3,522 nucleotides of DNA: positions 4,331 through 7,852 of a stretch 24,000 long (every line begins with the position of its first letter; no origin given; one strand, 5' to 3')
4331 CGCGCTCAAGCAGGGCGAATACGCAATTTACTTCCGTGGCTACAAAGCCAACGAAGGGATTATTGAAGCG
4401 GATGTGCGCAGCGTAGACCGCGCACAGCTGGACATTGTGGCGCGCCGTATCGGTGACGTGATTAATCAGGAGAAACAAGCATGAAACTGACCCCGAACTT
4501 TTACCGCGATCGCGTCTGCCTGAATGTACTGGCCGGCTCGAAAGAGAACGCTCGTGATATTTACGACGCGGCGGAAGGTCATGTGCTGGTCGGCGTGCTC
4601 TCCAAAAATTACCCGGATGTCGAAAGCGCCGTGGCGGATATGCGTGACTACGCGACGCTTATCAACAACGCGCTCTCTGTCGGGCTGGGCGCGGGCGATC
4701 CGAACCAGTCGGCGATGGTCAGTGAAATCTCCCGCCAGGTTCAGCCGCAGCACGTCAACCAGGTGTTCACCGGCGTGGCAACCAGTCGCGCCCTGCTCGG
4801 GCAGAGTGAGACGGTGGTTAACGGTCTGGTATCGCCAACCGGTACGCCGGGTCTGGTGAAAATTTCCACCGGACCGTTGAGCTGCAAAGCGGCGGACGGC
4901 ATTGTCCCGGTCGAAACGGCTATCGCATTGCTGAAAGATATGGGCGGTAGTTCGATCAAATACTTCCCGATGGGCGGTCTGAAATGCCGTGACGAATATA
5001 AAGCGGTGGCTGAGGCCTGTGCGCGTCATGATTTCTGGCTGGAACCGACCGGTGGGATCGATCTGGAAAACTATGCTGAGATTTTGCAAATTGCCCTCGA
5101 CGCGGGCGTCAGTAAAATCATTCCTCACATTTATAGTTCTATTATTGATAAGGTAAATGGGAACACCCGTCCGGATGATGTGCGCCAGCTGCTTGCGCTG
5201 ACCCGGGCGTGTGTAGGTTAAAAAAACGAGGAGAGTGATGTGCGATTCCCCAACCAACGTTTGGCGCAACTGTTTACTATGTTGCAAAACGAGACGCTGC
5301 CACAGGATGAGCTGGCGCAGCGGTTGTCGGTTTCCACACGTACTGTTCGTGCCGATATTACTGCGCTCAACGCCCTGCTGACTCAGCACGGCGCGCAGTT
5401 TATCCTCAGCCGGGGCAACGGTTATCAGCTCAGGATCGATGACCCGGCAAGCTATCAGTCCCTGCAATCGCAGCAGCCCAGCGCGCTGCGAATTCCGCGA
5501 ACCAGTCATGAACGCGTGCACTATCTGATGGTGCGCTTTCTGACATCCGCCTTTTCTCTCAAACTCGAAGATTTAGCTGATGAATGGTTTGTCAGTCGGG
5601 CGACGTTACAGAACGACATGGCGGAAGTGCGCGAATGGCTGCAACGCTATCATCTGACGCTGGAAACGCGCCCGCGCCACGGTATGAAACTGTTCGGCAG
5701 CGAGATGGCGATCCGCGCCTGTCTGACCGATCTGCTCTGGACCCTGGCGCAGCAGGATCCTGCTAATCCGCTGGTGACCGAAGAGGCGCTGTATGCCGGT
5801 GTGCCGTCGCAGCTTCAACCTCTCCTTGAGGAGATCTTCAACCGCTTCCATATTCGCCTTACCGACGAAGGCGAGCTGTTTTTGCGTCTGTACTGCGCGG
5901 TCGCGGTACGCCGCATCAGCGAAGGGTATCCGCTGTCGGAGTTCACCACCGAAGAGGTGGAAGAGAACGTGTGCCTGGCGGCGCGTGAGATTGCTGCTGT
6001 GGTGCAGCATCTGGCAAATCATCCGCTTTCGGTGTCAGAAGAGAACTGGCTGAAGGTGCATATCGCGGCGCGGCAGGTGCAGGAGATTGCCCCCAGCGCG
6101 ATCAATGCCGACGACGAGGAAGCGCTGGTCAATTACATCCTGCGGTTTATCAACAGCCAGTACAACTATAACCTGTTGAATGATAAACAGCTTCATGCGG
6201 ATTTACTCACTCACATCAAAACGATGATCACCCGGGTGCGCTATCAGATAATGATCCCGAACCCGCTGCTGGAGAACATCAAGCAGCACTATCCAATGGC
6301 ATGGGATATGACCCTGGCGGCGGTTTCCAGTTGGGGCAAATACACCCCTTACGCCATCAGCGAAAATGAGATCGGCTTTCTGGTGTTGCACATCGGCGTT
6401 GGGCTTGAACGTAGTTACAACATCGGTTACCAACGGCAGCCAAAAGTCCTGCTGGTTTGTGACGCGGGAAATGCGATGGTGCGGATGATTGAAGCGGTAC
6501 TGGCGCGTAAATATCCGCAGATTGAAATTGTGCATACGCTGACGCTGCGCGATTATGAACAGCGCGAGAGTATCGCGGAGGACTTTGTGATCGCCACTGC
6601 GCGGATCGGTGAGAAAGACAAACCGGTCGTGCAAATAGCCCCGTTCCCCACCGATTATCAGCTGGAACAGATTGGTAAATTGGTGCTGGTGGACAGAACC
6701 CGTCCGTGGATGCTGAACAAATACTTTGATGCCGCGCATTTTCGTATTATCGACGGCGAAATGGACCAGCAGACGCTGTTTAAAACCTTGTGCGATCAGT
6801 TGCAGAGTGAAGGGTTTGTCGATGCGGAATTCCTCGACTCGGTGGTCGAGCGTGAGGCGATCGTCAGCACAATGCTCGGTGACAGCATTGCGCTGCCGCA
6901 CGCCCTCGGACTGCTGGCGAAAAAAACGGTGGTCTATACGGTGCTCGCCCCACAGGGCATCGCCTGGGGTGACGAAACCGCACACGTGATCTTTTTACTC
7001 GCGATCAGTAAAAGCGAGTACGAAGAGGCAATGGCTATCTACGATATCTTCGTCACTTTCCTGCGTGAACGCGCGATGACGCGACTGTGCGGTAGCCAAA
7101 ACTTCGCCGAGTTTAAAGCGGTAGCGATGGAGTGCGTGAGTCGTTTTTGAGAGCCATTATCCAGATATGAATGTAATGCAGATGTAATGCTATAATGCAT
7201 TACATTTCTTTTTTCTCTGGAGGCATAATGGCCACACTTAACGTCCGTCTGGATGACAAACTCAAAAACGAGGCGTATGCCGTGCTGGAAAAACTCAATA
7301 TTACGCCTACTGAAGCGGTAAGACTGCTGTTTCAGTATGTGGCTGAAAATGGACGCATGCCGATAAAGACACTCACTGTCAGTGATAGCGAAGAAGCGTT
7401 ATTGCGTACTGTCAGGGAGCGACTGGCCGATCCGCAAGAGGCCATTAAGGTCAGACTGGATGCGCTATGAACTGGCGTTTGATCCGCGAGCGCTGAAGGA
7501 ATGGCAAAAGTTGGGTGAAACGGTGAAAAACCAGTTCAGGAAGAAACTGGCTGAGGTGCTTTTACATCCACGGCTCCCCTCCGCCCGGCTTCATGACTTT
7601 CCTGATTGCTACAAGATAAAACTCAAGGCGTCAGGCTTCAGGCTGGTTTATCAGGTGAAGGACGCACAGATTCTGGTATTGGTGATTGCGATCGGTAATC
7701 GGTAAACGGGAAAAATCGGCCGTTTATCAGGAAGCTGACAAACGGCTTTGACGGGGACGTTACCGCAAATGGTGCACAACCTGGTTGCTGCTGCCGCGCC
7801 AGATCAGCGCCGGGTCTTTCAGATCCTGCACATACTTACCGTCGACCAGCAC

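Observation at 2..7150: PRD-regulated catabolic cluster with four uncharacterised proteins (SFCGS, small soluble, two membrane) where a PTS EIIABCD would be expected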

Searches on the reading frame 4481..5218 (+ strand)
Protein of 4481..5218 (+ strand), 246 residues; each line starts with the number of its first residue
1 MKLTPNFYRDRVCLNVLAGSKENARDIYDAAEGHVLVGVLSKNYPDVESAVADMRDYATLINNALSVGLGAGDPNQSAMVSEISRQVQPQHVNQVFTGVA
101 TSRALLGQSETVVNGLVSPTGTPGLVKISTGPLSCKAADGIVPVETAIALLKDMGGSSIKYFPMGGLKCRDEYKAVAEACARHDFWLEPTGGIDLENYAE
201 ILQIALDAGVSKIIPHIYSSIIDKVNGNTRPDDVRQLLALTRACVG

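Call 6: search_protein_families(library=pfam, proteins=[window:4481-5218:+], max_evalue=0.01)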
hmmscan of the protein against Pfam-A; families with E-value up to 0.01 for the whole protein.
window:4481-5218:+ (246 aa): 2 families
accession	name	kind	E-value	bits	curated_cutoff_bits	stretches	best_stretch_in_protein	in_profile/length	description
PF07071.17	KDGP_aldolase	-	5.7e-110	366.7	26.7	1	8-224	1-217/218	KDGP aldolase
PF01081.25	Aldolase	-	0.0065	16.4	27.8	1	113-204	81-168/196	KDPG and KHG aldolase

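Call 7: search_protein_families(library=ncbifam, proteins=[window:4481-5218:+], max_evalue=0.01)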
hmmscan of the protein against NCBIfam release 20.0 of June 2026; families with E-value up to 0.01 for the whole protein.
window:4481-5218:+ (246 aa): 4 families
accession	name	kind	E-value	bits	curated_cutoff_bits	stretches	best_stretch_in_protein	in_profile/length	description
TIGR03581.1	EF_0839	hypoth_equivalog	4.2e-123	409.5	222.4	1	8-242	1-235/236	conserved hypothetical protein EF_0839/AHA_3917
NF047796.1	DhDoxPGlucAldDagF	equivalog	5.2e-117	389.7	300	1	5-242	2-239/241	2-dehydro-3-deoxy-phosphogluconate aldolase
TIGR01182.1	eda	subfamily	0.00046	19.6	156.05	1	116-204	84-168/204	bifunctional 4-hydroxy-2-oxoglutarate aldolase/2-dehydro-3-deoxy-phosphogluconate aldolase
NF004325.0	PRK05718.1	subfamily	0.0014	18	241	1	104-204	79-175/213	keto-hydroxyglutarate-aldolase/keto-deoxy-phosphogluconate aldolase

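Call 111: search_solved_structures(query=window:4481-5218:+, max_evalue=0.00001)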
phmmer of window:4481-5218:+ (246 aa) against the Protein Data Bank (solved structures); distinct sequences matched with E-value up to 0.00001: 6.
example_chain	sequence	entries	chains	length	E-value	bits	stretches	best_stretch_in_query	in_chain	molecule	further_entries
3m0z_A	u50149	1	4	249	4.3e-143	478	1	1-244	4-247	putative aldolase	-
3nzr_A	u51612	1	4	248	7.4e-124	415.1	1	3-243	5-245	2-dehydro-3-deoxyphosphogluconate aldolase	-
3lm7_A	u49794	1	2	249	6.7e-123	411.9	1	1-243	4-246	putative 4-Hydroxy-2-oxoglutarate aldolase / 2-dehydro-3-deoxyphosphogluconate aldolase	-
3mux_A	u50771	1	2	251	4.4e-87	294.7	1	5-244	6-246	putative 4-hydroxy-2-oxoglutarate aldolase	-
3n73_A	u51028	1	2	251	2.2e-86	292.5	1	5-244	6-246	Putative 4-hydroxy-2-oxoglutarate aldolase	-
3m6y_A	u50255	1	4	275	1.1e-85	290.2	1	5-244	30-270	4-Hydroxy-2-oxoglutarate aldolase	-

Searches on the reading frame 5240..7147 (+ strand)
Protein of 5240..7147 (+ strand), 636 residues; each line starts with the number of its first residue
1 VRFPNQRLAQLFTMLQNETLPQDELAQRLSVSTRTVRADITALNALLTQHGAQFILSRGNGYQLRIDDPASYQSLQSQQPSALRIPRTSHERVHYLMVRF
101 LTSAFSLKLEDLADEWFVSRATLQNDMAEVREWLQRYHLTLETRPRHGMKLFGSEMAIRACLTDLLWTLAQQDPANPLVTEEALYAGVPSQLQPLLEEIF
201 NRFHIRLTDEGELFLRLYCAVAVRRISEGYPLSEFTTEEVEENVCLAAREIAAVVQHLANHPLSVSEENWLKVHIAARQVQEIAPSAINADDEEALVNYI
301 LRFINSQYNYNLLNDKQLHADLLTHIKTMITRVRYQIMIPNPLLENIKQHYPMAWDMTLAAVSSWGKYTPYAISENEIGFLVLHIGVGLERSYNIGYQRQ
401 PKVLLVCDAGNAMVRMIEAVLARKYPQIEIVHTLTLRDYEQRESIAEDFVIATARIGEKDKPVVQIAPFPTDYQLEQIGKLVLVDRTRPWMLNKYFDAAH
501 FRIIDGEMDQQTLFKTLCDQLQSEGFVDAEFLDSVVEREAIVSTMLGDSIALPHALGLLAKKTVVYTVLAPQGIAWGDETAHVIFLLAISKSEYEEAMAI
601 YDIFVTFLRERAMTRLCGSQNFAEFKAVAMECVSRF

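Call 6: search_protein_families(library=pfam, proteins=[window:5240-7147:+], max_evalue=0.01)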
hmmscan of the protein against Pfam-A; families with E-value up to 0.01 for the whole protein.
window:5240-7147:+ (636 aa): 7 families
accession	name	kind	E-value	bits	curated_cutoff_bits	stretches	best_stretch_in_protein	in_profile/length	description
PF00874.25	PRD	-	1.6e-27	96.1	23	2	300-386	3-88/90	PRD domain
PF00359.27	PTS_EIIA_2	-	8.8e-18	65.1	27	1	509-626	16-138/144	Phosphoenolpyruvate-dependent sugar phosphotransferase system, EIIA 2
PF08279.18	HTH_11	-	1.2e-16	60.7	25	2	7-63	1-55/55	HTH domain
PF05043.19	Mga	-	2.3e-15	57.4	21.1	1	89-165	13-86/87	Mga helix-turn-helix domain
PF08220.18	HTH_DeoR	-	3e-06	27.3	21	1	7-45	1-40/57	DeoR-like helix-turn-helix domain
PF08280.17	HTH_Mga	-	6.3e-05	23.3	23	1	15-47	15-47/59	M protein trans-acting positive regulator (MGA) HTH domain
PF09182.16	PuR_N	-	0.0074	16.6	24.6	0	90-139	3-53/70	Bacterial purine repressor, N-terminal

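Call 7: search_protein_families(library=ncbifam, proteins=[window:5240-7147:+], max_evalue=0.01)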
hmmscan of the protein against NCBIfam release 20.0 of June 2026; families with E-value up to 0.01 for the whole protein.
window:5240-7147:+ (636 aa): 16 families
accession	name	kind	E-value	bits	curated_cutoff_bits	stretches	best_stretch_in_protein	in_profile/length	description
NF053736.1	AcpB_EbpR_MafR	subfamily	5.5e-29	101.8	130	1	5-481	5-479/481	AcpB/EbpR/MafR family transcriptional regulator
NF047357.1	antiterm_GlcT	equivalog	1.2e-21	77.3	320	2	222-385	104-269/272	glucose PTS transporter transcription antiterminator GlcT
NF007366.0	PRK09863.1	equivalog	3.7e-20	71.9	426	2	6-151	4-136/586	putative frv operon regulatory protein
NF008597.0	PRK11564.1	equivalog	2.3e-14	53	304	2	190-419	127-357/426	stationary phase inducible protein CsiE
TIGR00848.1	fruA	subfamily_domain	2.9e-12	46.6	103.5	1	501-600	7-112/129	fructose PTS transporter subunit IIA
NF011663.0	PRK15083.1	subfamily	9.6e-10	37.1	589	1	515-621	516-626/639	PTS mannitol transporter subunit IICBA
NF008319.0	PRK11109.1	equivalog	1.1e-09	38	302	1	509-588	17-100/376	fused PTS fructose transporter subunit IIA/HPr protein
NF046042.1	LicT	equivalog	2.3e-09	36.9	300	1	297-385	74-160/273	BglG family transcription antiterminator LicT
NF010351.0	PRK13779.1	equivalog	6.1e-09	35.2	766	1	509-631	17-141/503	bifunctional PTS system fructose-specific transporter subunit IIA/HPr protein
NF053735.1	glob_reg_MafR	equivalog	1.8e-06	27.1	450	1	13-166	17-158/472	global transcriptional activator MafR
NF007293.0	PRK09765.1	equivalog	5.1e-05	22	763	1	512-595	24-113/639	PTS 2-O-a-mannosyl-D-glycerate transporter subunit IIABC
NF007295.0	PRK09772.1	equivalog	8.1e-05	22.1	322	1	318-385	94-161/278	transcriptional antiterminator BglG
NF007389.0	PRK09913.1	equivalog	0.00044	20.2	151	1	509-578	17-88/148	PTS fructose transporter subunit IIA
TIGR01419.1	nitro_reg_IIA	equivalog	0.0014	18.5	138.7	1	525-588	37-101/145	PTS IIA-like nitrogen regulatory protein PtsN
NF007720.0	PRK10411.1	equivalog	0.0015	17.9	259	0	13-60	11-62/243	L-fucose operon activator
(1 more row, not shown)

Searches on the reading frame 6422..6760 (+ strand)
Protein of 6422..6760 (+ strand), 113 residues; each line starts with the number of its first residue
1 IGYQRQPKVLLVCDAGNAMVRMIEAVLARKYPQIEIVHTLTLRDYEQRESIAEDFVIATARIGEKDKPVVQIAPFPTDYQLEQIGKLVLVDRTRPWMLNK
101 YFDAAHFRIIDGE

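Call 107: search_protein_families(library=pfam, proteins=[window:6422-6760:+], max_evalue=0.1)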
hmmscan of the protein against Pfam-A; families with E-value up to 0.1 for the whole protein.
window:6422-6760:+ (113 aa): 0 families

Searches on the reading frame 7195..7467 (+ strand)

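Call 107: search_protein_families(library=pfam, proteins=[window:7195-7467:+], max_evalue=0.1)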
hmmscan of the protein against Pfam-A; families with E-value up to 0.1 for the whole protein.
window:7195-7467:+ (91 aa): 1 family
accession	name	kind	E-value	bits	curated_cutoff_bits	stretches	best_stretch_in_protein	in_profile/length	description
PF04221.18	RelB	-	1.1e-14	54.5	22.4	1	12-86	1-75/82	RelB antitoxin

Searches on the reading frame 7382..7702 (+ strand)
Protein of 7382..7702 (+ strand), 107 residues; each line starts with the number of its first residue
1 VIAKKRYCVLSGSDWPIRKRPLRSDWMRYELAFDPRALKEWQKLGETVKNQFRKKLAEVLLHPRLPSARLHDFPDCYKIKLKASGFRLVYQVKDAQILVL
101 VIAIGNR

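Call 107: search_protein_families(library=pfam, proteins=[window:7382-7702:+], max_evalue=0.1)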
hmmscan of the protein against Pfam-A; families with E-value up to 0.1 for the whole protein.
window:7382-7702:+ (107 aa): 2 families
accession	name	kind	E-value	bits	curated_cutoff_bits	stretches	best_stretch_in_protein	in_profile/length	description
PF05016.21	ParE_toxin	-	2.3e-10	41.3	23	1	32-107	2-85/89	ParE toxin of type II toxin-antitoxin system, parDE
PF15781.12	ParE-like_toxin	-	0.00014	22.2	28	1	35-106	5-78/87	ParE-like toxin of type II bacterial toxin-antitoxin system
